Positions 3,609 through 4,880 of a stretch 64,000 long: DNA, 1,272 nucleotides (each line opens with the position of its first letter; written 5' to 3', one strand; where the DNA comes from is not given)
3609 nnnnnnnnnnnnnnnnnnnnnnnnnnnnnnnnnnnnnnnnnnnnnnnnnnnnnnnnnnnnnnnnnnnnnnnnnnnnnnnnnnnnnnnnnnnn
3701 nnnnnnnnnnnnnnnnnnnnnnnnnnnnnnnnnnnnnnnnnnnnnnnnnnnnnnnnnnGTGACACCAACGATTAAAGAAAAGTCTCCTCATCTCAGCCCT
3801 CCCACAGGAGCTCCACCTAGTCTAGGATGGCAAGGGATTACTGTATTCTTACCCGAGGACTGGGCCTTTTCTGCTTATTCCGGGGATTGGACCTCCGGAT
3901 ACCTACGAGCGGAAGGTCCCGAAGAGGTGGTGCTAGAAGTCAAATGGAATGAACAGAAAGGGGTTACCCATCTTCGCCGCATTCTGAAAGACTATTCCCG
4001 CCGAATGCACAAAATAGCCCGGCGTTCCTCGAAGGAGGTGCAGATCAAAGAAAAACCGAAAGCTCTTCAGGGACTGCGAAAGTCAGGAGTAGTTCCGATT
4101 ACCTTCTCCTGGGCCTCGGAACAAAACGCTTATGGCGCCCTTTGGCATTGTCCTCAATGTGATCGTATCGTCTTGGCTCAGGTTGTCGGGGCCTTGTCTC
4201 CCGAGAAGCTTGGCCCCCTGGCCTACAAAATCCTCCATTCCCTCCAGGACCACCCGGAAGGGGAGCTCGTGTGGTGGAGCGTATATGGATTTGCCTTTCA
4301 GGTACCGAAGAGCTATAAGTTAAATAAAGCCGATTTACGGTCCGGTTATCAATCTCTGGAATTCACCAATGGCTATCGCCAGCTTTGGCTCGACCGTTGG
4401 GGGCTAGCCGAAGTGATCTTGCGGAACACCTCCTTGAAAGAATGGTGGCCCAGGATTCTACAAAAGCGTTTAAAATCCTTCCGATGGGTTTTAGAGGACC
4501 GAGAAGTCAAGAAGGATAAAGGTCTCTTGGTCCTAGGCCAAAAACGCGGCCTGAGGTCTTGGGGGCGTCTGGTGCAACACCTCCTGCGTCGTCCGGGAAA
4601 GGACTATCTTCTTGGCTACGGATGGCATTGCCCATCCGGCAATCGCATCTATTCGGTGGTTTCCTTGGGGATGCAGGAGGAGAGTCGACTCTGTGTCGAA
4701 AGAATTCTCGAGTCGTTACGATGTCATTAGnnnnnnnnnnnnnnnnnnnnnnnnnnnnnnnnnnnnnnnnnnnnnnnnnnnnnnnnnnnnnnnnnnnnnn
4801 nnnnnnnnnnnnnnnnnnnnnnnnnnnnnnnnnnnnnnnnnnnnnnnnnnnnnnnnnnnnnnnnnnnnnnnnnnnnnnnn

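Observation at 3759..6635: Orphan PqqD/RRE-like protein with a duplicated hypothetical protein and FtsX/ABC exporter, but no recognisable RiPP tailoring enzyme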

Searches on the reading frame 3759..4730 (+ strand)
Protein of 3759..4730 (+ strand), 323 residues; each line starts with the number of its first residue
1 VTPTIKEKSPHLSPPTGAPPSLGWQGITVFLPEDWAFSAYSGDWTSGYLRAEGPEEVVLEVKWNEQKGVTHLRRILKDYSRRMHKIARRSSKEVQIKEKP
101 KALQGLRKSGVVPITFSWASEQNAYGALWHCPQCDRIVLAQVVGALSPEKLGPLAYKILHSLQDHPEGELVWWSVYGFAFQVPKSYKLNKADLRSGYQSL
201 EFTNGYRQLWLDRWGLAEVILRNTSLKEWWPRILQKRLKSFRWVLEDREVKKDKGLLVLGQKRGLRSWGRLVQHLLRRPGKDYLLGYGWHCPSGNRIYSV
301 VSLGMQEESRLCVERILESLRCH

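Call 3: search_protein_families(library=pfam, proteins=[window:3759-4730:+], max_evalue=1)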
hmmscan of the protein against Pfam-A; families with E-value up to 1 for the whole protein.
window:3759-4730:+ (323 aa): 0 families

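Call 4: search_protein_families(library=ncbifam, proteins=[window:3759-4730:+], max_evalue=1)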
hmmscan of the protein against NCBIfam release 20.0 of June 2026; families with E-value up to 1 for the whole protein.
window:3759-4730:+ (323 aa): 0 families

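Call 6: find_homologous_proteins(query=window:3759-4730:+, max_evalue=0.001)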
Query window:3759-4730:+ (323 aa): 11 proteins with E <= 0.001 among 2024 candidates.
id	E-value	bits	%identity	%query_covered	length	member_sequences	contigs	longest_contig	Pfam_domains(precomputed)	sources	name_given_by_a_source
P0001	4.2e-221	751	100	100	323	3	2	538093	-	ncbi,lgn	-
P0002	2.9e-63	232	38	93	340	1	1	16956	-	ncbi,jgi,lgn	ncbi:MAG TPA: hypothetical protein VGN26_10520 [Armatimonadota bacterium]|jgi:hypothetical protein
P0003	9.3e-47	178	34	94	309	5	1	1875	-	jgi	jgi:hypothetical protein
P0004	6.4e-46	175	34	94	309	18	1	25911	-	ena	-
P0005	1.2e-45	174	32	94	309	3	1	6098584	-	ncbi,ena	-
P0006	1.4e-43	168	33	93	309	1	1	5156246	-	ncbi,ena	-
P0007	3.4e-41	160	31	94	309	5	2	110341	-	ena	-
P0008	1.1e-34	138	27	99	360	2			-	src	-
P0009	3.7e-32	130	29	98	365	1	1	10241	-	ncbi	-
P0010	1.5e-28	118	27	87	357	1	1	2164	-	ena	-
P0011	6.2e-13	67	25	93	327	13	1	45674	-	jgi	-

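Call 7: find_encoding_contigs(protein=P0005, flank=8000, max_places=3)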
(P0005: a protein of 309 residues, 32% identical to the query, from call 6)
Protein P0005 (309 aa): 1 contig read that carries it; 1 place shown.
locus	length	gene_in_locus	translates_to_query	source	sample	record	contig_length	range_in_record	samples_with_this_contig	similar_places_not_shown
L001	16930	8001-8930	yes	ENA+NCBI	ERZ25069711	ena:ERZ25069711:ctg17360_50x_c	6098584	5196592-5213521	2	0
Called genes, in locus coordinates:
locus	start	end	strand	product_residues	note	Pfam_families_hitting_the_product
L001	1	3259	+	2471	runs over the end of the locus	PF04389:Peptidase_M28, PF02687:FtsX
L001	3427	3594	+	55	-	-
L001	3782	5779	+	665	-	-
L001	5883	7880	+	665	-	-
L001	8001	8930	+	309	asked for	-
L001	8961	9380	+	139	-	PF05402:PqqD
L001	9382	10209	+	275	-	PF00005:ABC_tran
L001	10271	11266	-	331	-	PF00175:NAD_binding_1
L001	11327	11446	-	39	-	-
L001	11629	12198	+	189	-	PF12796:Ank_2, PF13606:Ank_3 (faint), PF00023:Ank, PF13857:Ank_5 (faint), PF13637:Ank_4 (faint), PF00023:Ank (weak)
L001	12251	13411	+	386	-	PF00465:Fe-ADH, PF13685:Fe-ADH_2, PF25137:ADH_Fe_C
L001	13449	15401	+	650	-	PF00754:F5_F8_type_C, PF22633:F5_F8_type_C_2 (weak)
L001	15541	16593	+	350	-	PF00154:RecA_N, PF06745:ATPase (weak), PF08423:Rad51, PF27531:MT3502_N, PF21096:RecA_C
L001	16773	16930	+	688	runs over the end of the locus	PF05378:Hydant_A_N, PF01968:Hydantoinase_A, PF19278:Hydant_A_C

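Call 8: find_encoding_contigs(protein=P0002, flank=8000, max_places=3)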
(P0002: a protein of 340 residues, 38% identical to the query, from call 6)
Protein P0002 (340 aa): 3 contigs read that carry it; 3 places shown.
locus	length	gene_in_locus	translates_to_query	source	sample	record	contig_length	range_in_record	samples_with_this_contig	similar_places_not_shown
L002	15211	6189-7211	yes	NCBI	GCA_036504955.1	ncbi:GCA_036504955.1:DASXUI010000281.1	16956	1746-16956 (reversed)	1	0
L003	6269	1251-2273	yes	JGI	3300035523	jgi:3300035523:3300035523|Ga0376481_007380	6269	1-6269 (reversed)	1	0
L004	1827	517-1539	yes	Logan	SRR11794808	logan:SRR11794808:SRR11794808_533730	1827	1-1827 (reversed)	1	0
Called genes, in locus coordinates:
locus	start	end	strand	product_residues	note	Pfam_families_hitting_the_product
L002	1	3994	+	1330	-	PF02687:FtsX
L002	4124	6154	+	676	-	-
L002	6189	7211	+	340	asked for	-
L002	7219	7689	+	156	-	PF05402:PqqD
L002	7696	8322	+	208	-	PF02687:FtsX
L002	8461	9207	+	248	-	PF00005:ABC_tran, PF13304:AAA_21 (faint)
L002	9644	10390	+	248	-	-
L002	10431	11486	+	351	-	PF00437:T2SSE, PF13401:AAA_22 (weak)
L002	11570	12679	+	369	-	PF00437:T2SSE, PF13401:AAA_22 (weak), PF13555:AAA_29 (faint)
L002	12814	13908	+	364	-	PF00437:T2SSE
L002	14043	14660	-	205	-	PF00694:Aconitase_C, PF27512:LeuD (weak), PF27434:LeuD_C (weak)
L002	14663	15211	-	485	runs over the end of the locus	PF00330:Aconitase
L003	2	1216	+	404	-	?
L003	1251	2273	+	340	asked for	-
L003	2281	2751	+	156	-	PF05402:PqqD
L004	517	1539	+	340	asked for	-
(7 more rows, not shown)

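Call 9: find_encoding_contigs(protein=P0011, flank=8000, max_places=3)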
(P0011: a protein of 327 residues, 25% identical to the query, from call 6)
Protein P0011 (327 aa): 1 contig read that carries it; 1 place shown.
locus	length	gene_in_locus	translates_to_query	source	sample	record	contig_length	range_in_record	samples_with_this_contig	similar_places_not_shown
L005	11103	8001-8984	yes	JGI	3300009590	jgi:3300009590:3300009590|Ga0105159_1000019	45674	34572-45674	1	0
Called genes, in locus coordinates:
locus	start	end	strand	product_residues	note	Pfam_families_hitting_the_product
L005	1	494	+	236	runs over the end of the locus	PF03737:RraA-like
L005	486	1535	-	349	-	PF03786:UxuA, PF01261:AP_endonuc_2 (weak), PF03786:UxuA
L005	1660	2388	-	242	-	PF00181:Ribosomal_L2_N, PF03947:Ribosomal_L2_C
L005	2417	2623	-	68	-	PF00276:Ribosomal_L23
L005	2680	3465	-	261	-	PF00573:Ribosomal_L4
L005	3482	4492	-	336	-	PF00297:Ribosomal_L3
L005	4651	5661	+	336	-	-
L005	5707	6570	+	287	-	PF02749:QRPTase_N, PF01729:QRPTase_C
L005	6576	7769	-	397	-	PF02005:TRM, PF10294:Methyltransf_16 (faint), PF02475:TRM5-TYW2_MTfase (weak)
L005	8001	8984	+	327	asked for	-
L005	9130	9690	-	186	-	PF19027:DUF5752 (faint)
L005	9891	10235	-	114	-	PF12973:Cupin_7 (weak), PF00190:Cupin_1, PF05899:Cupin_3 (weak), PF02311:AraC_binding, PF07883:Cupin_2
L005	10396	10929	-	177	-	PF00719:Pyrophosphatase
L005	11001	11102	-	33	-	?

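Call 14: find_encoding_contigs(protein=P0001, flank=2000, max_places=3)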
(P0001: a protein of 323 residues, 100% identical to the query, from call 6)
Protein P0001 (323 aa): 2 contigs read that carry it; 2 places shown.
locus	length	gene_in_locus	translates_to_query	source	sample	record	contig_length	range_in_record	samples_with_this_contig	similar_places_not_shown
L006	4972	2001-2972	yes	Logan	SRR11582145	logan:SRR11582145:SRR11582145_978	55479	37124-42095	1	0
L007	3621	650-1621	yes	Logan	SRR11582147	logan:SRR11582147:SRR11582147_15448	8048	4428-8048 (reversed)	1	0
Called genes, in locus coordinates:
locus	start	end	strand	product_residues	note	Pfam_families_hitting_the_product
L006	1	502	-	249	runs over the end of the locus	PF05742:TANGO2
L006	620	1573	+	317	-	PF00291:PALP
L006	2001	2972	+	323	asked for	-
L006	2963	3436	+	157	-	PF05402:PqqD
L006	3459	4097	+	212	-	PF02687:FtsX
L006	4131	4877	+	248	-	PF00005:ABC_tran, PF02463:SMC_N (faint), PF13304:AAA_21 (faint)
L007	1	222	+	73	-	?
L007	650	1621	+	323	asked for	-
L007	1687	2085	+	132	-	PF05402:PqqD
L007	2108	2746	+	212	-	PF02687:FtsX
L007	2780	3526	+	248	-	PF00005:ABC_tran, PF02463:SMC_N (faint), PF13304:AAA_21 (faint)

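Call 15: find_encoding_contigs(protein=P0006, flank=10000, max_places=2)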
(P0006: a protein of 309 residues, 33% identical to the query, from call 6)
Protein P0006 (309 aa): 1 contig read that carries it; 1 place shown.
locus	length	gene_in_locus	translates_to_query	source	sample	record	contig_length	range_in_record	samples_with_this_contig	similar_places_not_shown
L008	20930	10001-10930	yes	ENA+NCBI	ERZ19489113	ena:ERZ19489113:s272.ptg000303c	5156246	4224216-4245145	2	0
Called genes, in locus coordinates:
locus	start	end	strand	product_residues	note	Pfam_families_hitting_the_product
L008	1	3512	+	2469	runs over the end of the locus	PF04389:Peptidase_M28, PF02687:FtsX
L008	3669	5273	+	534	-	PF01555:N6_N4_Mtase, PF01844:HNH, PF14279:HNH_5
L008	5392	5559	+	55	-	-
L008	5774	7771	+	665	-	-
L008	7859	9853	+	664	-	-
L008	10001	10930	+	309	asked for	-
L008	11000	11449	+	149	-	PF05402:PqqD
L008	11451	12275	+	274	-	PF00005:ABC_tran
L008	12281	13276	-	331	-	PF00175:NAD_binding_1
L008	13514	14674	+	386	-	PF00465:Fe-ADH, PF13685:Fe-ADH_2, PF25137:ADH_Fe_C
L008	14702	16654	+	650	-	PF00754:F5_F8_type_C, PF22633:F5_F8_type_C_2 (weak)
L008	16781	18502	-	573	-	PF00474:SSF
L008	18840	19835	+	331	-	PF01408:GFO_IDH_MocA, PF22725:GFO_IDH_MocA_C3, PF02894:GFO_IDH_MocA_C (weak)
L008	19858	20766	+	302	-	PF00781:DAGK_cat, PF19279:YegS_C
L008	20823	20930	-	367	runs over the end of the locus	PF02746:MR_MLE_N, PF13378:MR_MLE_C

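Call 16: find_encoding_contigs(protein=P0007, flank=10000, max_places=2)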
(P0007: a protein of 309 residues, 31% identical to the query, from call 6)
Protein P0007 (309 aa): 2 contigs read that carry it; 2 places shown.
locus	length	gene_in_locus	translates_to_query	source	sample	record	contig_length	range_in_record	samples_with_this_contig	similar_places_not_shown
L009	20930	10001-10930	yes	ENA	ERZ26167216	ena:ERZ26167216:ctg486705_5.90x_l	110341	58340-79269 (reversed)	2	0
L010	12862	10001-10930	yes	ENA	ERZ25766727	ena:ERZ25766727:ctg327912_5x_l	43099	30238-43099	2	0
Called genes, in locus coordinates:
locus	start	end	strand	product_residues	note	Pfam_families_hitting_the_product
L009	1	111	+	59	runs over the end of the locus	-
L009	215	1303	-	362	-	PF13546:DDE_5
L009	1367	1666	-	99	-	-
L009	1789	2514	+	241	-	-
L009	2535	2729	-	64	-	PF13384:HTH_23 (weak), PF06056:Terminase_5 (faint)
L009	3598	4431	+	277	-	-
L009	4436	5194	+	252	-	PF13672:PP2C_2 (weak)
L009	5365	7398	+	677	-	PF00515:TPR_1 (faint), PF07719:TPR_2 (faint), PF13374:TPR_10 (faint), PF00069:Pkinase, PF13414:TPR_11 (weak), PF13431:TPR_17 (weak), PF14559:TPR_19 (weak), PF13432:TPR_16 (weak), +4 more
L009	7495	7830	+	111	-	-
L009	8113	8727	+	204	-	PF17871:AAA_lid_9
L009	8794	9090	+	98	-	-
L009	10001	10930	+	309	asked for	-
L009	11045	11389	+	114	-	PF05402:PqqD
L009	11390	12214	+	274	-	PF00005:ABC_tran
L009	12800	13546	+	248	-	PF00106:adh_short, PF08659:KR, PF13561:adh_short_C2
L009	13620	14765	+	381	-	PF02746:MR_MLE_N, PF13378:MR_MLE_C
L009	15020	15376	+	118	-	-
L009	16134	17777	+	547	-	PF05598:DUF772, PF01609:DDE_Tnp_1, PF13751:DDE_Tnp_1_6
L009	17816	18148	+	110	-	PF05336:rhaM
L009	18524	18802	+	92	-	PF20042:DUF6444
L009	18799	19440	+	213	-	PF13005:zf-IS66 (weak), PF03050:DDE_Tnp_IS66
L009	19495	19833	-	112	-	-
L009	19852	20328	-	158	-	PF19935:DUF6398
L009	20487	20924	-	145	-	-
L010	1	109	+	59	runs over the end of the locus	-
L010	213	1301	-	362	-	PF13546:DDE_5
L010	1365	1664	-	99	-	-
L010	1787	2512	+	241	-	-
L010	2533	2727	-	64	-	PF13384:HTH_23 (weak), PF06056:Terminase_5 (faint)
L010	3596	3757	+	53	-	-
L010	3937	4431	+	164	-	-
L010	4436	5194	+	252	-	PF13672:PP2C_2 (weak)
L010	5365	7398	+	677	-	PF00515:TPR_1 (faint), PF07719:TPR_2 (faint), PF13374:TPR_10 (faint), PF00069:Pkinase, PF13414:TPR_11 (weak), PF13431:TPR_17 (weak), PF14559:TPR_19 (weak), PF13432:TPR_16 (weak), +4 more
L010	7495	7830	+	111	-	-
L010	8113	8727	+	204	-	PF17871:AAA_lid_9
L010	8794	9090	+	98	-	-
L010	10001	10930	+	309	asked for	-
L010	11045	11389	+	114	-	PF05402:PqqD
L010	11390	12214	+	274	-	PF00005:ABC_tran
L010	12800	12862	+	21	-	?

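Call 17: find_encoding_contigs(protein=P0009, flank=10000, max_places=2)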
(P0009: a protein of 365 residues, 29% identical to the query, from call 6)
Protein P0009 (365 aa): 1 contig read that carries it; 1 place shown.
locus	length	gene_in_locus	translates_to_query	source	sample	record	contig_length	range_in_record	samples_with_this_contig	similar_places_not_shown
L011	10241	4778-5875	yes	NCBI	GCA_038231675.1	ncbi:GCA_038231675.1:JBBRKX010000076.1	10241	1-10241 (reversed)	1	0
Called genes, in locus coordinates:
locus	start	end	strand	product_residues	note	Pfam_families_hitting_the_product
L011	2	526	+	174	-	?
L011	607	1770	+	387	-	PF03548:LolA (weak), PF00578:AhpC-TSA, PF08534:Redoxin (weak)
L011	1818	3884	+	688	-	-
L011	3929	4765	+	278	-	-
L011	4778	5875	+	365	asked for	-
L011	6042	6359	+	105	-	PF05402:PqqD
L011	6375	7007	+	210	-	PF02687:FtsX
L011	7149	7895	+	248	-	PF02463:SMC_N (faint), PF00005:ABC_tran, PF13304:AAA_21 (faint)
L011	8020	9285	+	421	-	-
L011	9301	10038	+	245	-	PF00389:2-Hacid_dh (weak), PF02826:2-Hacid_dh_C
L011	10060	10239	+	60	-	?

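Call 21: search_solved_structures(query=A1, max_evalue=10)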
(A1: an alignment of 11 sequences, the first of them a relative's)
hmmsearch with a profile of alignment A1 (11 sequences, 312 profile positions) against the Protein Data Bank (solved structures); distinct sequences matched with E-value up to 10: 1.
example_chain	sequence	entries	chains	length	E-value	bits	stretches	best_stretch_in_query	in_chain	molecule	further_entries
9bh5_Cp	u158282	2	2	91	0.39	13.1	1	89-147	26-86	Large ribosomal subunit protein eL43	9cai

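Call 27: search_protein_families(library=pfam, proteins=[L002:4124-6154:+, L001:5883-7880:+, L011:1818-3884:+, L011:3929-4765:+, L011:8020-9285:+, L002:9644-10390:+, L001:3427-3594:+], max_evalue=1)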
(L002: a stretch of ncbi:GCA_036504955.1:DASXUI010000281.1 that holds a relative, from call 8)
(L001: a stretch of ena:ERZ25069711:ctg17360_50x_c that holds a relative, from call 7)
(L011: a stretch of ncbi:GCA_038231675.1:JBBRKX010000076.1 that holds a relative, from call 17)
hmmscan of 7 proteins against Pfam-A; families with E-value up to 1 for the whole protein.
L002:4124-6154:+ (676 aa): 1 family
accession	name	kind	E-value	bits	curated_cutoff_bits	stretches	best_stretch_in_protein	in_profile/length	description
PF16079.10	Phage_holin_5_2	-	0.45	11.2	29.2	1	169-186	19-36/76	Phage holin family Hol44, in holin superfamily V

L001:5883-7880:+ (665 aa): 0 families

L011:1818-3884:+ (688 aa): 0 families

L011:3929-4765:+ (278 aa): 0 families

L011:8020-9285:+ (421 aa): 1 family
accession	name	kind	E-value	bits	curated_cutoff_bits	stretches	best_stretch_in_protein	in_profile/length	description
PF02896.24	PEP-utilizers_C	-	0.0075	15.9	22.8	1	143-177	8-42/293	PEP-utilising enzyme, PEP-binding domain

L002:9644-10390:+ (248 aa): 1 family
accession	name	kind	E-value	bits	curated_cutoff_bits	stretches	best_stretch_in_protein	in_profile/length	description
PF11139.14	SfLAP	-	0.0011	18.9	35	1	208-236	64-94/213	Sap, sulfolipid-1-addressing protein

L001:3427-3594:+ (55 aa): 5 families
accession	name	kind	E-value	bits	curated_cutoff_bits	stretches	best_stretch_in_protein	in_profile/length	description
PF24838.2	8xMP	-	0.0038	17.5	30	1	5-52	23-71/136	Octameric membrane protein family (8xMP)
PF14015.11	DUF4231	-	0.028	15.3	24.7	1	4-54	20-68/103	Protein of unknown function (DUF4231)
PF01405.22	PsbT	-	0.046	14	22.4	1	1-19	1-19/29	Photosystem II reaction centre T protein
PF06105.17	Aph-1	-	0.057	13.2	25.6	1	7-52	32-77/231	Aph-1 protein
PF20990.2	DUF2207_C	-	0.51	10.4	33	1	4-49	141-187/247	Predicted membrane protein (DUF2207) C-terminal domain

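Call 30: predict_structure(alignment_id=A1)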
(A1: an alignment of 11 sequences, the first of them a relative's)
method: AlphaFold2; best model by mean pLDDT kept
length: 323 residues; sequences in the alignment: 11
mean_pLDDT: 85.4   pTM: 0.80
mean pLDDT of the five models: 85.4, 84.0, 82.6, 79.4, 78.0
residues with pLDDT >= 90: 175; 70-90: 111; 50-70: 15; < 50: 22
segments of 3 or more residues with pLDDT < 50: 1-11, 267-269, 271-275, 277-279
pLDDT, mean of each block of 10 residues (from residue 1): 34 65 90 89 91 94 88 91 80 84 88 92 94 90 94 95 82 86 90 91 92 94 95 90 92 90 61 49 89 93 91 91 76
secondary structure, 60 per line:
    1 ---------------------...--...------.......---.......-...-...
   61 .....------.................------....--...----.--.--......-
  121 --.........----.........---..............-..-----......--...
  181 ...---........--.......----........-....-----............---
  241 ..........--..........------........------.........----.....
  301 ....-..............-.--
elements in order: E22-24 E27-29 E36-42 E46-52 E58-65 H72-88 E95-98 E114-119 E123-131 E136-144 H148-161 E170-175 E178-183 E187-194 E197-203 E208-215 H217-220 H226-237 E241-250 E253-262 H269-276 E283-291 E296-304 H306-319

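Call 34: search_protein_representatives(alignment_id=A1)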
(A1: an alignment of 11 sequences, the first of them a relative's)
Query: 11 sequences, 312 profile positions. Proteins with E-value up to 0.001 (for the whole library): 1790; up to 1e-10: 1015; up to 1e-30: 282. The best 150 are listed.
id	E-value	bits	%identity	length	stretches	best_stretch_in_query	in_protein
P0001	4.8e-118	410.3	-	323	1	3-312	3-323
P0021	2.2e-98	345.7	-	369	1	7-312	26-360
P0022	2.9e-87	309.2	-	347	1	6-312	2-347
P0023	6.2e-85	301.5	-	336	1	8-312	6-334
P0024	1.1e-83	297.5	-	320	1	5-312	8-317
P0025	3.0e-83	296.0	-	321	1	6-312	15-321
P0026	1.6e-81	290.3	-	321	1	7-312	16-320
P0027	3.8e-81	289.1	-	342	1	6-312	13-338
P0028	6.1e-81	288.4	-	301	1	5-312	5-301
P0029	5.4e-80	285.3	-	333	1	6-312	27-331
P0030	4.6e-79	282.3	-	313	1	1-312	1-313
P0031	1.4e-77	277.3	-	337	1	6-312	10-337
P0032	3.1e-76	273.0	-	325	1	8-312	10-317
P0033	3.4e-76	272.8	-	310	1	6-312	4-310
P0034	4.8e-76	272.3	-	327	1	6-312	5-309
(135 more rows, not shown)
